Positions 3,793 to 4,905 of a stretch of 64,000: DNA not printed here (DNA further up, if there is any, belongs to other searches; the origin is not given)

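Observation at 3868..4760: Free-standing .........-type homing-endonuclease gene in a low-GC insert overlapping the lepA start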

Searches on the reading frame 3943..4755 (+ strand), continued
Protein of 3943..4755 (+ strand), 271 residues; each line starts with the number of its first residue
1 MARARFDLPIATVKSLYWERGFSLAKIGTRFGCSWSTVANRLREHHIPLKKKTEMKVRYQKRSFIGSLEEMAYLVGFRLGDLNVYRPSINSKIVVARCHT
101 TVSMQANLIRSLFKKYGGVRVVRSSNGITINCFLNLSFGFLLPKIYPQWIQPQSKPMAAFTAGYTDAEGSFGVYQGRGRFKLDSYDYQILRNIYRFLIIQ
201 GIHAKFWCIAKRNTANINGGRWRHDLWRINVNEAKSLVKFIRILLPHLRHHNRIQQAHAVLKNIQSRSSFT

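Call 33: predict_structure(alignment_id=A1)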
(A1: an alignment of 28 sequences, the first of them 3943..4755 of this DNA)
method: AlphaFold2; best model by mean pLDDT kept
length: 271 residues; sequences in the alignment: 28
mean_pLDDT: 91.1   pTM: 0.78
mean pLDDT of the five models: 91.1, 91.1, 90.8, 90.5, 90.4
residues with pLDDT >= 90: 210; 70-90: 45; 50-70: 15; < 50: 1
segments of 3 or more residues with pLDDT < 50: none
pLDDT, mean of each block of 10 residues (from residue 1): 72 86 88 92 89 62 94 96 90 91 93 93 94 94 92 92 97 94 96 97 97 91 95 97 97 97 89 51
secondary structure, 60 per line:
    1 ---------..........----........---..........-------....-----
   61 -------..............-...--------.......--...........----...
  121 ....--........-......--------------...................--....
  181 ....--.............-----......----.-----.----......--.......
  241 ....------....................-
elements in order: H10-19 H24-31 H35-44 H52-55 H68-81 E83-85 E94-100 H103-113 E118-124 E127-134 H136-141 H156-168 E169-174 E177-184 H187-199 E205-210 E226-231 H234-244 H251-270

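Call 37: fold_search(model_id=the predicted structure, library=pdb)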
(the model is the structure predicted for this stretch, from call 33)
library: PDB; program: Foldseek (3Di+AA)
matches with E <= 10: 770; with E <= 0.001: 130
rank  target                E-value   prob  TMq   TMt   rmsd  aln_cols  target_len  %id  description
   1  1dq3                  2.8e-08  1.00  0.55  0.34   6.2       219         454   17  CRYSTAL STRUCTURE OF AN ARCHAEAL INTEIN-ENCODED HOMING ENDONUCLEASE PI-PFUI (released 2000-07-05)
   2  1mow_A                6.8e-08  1.00  0.48  0.52   5.3       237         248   16  E-DreI (released 2002-11-29)
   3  1p8k_Z                8.5e-08  1.00  0.48  0.51   5.3       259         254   16  The structure and DNA recognition of a bifunctional homing endonuclease and group I intron splicing factor (released 2004-01-20)
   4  3uvf_A                1.6e-07  1.00  0.44  0.47   6.4       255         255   15  Expanding LAGALIDADG endonuclease scaffold diversity by rapidly surveying evolutionary sequence space (released 2012-02-29)
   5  3fd2_A                1.8e-07  1.00  0.50  0.41   8.2       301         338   14  Crystal structure of mMsoI/DNA complex with calcium (released 2009-06-30)
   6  2vs8_A                1.9e-07  1.00  0.44  0.61   5.6       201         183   15  The crystal structure of I-DmoI in complex with DNA and Mn (released 2008-11-11)
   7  2ab5_B                2.0e-07  1.00  0.47  0.49   6.3       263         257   11  bI3 LAGLIDADG Maturase (released 2005-08-30)
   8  3eh8_A                2.9e-07  1.00  0.46  0.49   6.0       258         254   16  Crystal structure of Y2 I-AniI variant (F13Y/S111Y)/DNA complex with calcium (released 2009-01-13)
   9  2vs7_G                3.5e-07  1.00  0.45  0.64   4.6       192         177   17  The crystal structure of I-DmoI in complex with DNA and Ca (released 2008-11-11)
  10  2vs7_A                3.7e-07  1.00  0.45  0.64   4.7       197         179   18  The crystal structure of I-DmoI in complex with DNA and Ca (released 2008-11-11)
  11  1mow_G                3.9e-07  1.00  0.49  0.56   4.8       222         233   17  E-DreI (released 2002-11-29)
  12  1ef0_A                4.1e-07  1.00  0.46  0.32   5.5       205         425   11  CRYSTAL STRUCTURE OF PI-SCEI MINIPRECURSOR (released 2000-06-07)
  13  5ak9_A                4.3e-07  1.00  0.44  0.62   5.0       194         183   14  THE CRYSTAL STRUCTURE OF I-DMOI Q42AK120M IN COMPLEX WITH ITS TARGET DNA IN THE PRESENCE OF 2MM MN (released 2015-06-17)
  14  4d6o_G                4.3e-07  1.00  0.44  0.64   5.3       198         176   17  THE CRYSTAL STRUCTURE OF I-DMOI IN COMPLEX WITH ITS TARGET DNA AT 1H INCUBATION IN 5MM MG (STATE 2) (released 2014-12-17)
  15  4una_G                4.6e-07  1.00  0.46  0.67   4.6       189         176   15  THE CRYSTAL STRUCTURE OF I-DMOI IN COMPLEX WITH ITS TARGET DNA AT 2 DAYS INCUBATION IN 5MM MN (STATE 4) (released 2014-12-17)
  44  3hyj_D                1.4e-06  1.00  0.42  0.55   5.6       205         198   18  Crystal structure of the N-terminal LAGLIDADG domain of DUF199/WhiA (released 2009-09-01)
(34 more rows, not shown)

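Call 66: find_related_loci(query=A1, collection=viral_contigs, flank=4000)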
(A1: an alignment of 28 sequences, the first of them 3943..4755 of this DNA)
Query A1 (271 aa) in viral_contigs; peptide patterns used: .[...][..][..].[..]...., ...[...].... (x = any residue, [..] = any of these).
331 stretches matched a pattern, but none encodes a relative of the query by tblastn (E <= 1e-3).

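Call 68: search_protein_families(library=pfam, proteins=[L056:6822-9719:-, L069:4134-5765:-, L080:5829-8900:-, L057:6743-8731:+, L059:6783-8204:+, L076:6804-8912:+], max_evalue=0.00001)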
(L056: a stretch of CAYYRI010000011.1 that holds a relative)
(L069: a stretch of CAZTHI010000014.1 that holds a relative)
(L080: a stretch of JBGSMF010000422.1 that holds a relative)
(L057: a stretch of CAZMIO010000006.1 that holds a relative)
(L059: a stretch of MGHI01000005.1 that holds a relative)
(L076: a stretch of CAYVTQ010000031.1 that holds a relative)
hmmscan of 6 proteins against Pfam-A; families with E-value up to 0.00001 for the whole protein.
L056:6822-9719:- (966 aa): 11 families
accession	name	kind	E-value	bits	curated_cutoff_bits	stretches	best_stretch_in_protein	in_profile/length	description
PF17760.6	UvrA_inter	-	1.6e-35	121.7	23.3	1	152-261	1-107/109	UvrA interaction domain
PF17755.6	UvrA_DNA-bind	-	3.8e-27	95.2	23.2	1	318-413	1-110/110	UvrA DNA-binding domain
PF00005.33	ABC_tran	-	1.6e-20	74.6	25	0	826-881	85-137/137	ABC transporter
PF02463.25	SMC_N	-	3.1e-13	50.1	40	0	419-582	135-212/220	RecF/RecN/SMC N terminal domain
PF13304.12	AAA_21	-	7.7e-11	43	27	0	846-907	234-295/304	AAA domain, putative AbiEii toxin, Type IV TA system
PF13175.12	AAA_15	-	1.5e-08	35.2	32.1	0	527-571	328-373/374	AAA ATPase domain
PF03193.22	RsgA_GTPase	-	4.5e-08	33.5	30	0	622-678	75-130/174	RsgA GTPase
PF13191.12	AAA_16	-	6.1e-08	33.8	32.6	0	654-682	24-51/167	AAA ATPase domain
PF13555.12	AAA_29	-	5.1e-07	29.8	27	0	650-672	18-40/61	P-loop containing region of AAA domain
PF20703.3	nSTAND1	-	6.2e-07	29.8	27.1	0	655-676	34-55/379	Novel STAND NTPase 1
PF20720.3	nSTAND3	-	4e-06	27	27.2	0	45-68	16-39/155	Novel STAND NTPase 3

L069:4134-5765:- (544 aa): 1 family
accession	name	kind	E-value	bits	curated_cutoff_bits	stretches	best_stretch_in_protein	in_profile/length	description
PF00118.29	Cpn60_TCP1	-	5.7e-73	246.7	34.3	1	24-523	1-488/490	TCP-1/cpn60 chaperonin family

L080:5829-8900:- (1024 aa): 3 families
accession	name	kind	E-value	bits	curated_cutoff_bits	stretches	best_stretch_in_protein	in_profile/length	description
PF02896.24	PEP-utilizers_C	-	2.3e-75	253.9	22.8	1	608-1015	18-291/293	PEP-utilising enzyme, PEP-binding domain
PF01326.24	PPDK_N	-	4.3e-52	177.9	27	3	125-352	80-221/328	Pyruvate phosphate dikinase, AMP/ATP-binding domain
PF00391.29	PEP-utilizers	-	3.5e-24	84.6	23.1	1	483-563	4-72/72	PEP-utilising enzyme, mobile domain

L057:6743-8731:+ (663 aa): 6 families
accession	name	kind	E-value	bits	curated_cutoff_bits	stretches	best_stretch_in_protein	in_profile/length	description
PF09334.17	tRNA-synt_1g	-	7.4e-98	328.3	20.1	2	163-367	180-390/391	tRNA synthetases class I (M)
PF00133.28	tRNA-synt_1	-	7.4e-31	107.7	22.7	2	228-334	296-405/414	tRNA synthetases class I (I, L, M and V)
PF01588.26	tRNA_bind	-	9.7e-30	103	27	1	513-602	1-94/96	Putative tRNA binding domain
PF19303.5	Anticodon_3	-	3.2e-15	56.8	23.5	1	384-509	11-143/152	Anticodon binding domain of methionyl tRNA ligase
PF08264.19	Anticodon_1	-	9.2e-12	45.5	25.1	1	388-490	5-112/148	Anticodon-binding domain of tRNA ligase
PF01406.26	tRNA-synt_1e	-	3e-10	40.4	27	0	12-166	13-157/301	tRNA synthetases class I (C) catalytic domain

L059:6783-8204:+ (474 aa): 3 families
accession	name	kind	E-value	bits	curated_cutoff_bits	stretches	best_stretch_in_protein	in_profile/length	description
PF09334.17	tRNA-synt_1g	-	2.3e-100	336.5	20.1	2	153-360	173-390/391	tRNA synthetases class I (M)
PF00133.28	tRNA-synt_1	-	7.3e-32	111.1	22.7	2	5-226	23-251/414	tRNA synthetases class I (I, L, M and V)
PF01406.26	tRNA-synt_1e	-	9.4e-17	61.7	27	2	254-327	209-283/301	tRNA synthetases class I (C) catalytic domain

L076:6804-8912:+ (703 aa): 7 families
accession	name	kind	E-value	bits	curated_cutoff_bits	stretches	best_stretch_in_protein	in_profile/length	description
PF09334.17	tRNA-synt_1g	-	7.3e-147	489.6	20.1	1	20-407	1-390/391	tRNA synthetases class I (M)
PF01588.26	tRNA_bind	-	3.2e-29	101.3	27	1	556-643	1-92/96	Putative tRNA binding domain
PF00133.28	tRNA-synt_1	-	7.3e-24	84.7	22.7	1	12-257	15-244/414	tRNA synthetases class I (I, L, M and V)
PF19303.5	Anticodon_3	-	9.9e-18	64.9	23.5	1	424-552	10-143/152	Anticodon binding domain of methionyl tRNA ligase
PF01406.26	tRNA-synt_1e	-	1.9e-12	47.6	27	1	304-373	213-283/301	tRNA synthetases class I (C) catalytic domain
PF08264.19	Anticodon_1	-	7.4e-09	36.1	25.1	1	428-546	4-106/148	Anticodon-binding domain of tRNA ligase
PF01921.24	tRNA-synt_1f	-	1.4e-07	31.2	27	0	324-384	263-323/360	tRNA synthetases class I (K)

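Call 72: search_protein_representatives(alignment_id=A1)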
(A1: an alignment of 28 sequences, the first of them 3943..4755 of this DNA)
Query: 28 sequences, 276 profile positions. Proteins with E-value up to 0.001 (for the whole library): 8649; up to 1e-10: 2222; up to 1e-30: 400. The best 150 are listed.
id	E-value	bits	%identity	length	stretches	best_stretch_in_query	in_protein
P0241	3.0e-125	433.7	-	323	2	3-274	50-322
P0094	5.5e-117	406.7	-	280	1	1-275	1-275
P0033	1.3e-115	402.2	-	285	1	1-273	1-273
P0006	6.7e-113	393.2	-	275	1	1-275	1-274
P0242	3.9e-108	377.6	-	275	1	3-275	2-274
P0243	7.4e-107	373.4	-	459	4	5-273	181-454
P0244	1.3e-103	362.7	-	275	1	1-275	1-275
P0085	2.1e-103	362.1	-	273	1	1-275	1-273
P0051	2.3e-103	362.0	-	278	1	2-275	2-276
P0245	5.2e-103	360.8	-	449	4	5-273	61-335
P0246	3.1e-102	358.3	-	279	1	2-275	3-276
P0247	1.8e-101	355.7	-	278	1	3-273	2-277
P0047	2.3e-101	355.4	-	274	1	6-275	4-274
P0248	4.2e-101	354.5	-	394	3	4-273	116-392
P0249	7.6e-100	350.4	-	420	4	5-270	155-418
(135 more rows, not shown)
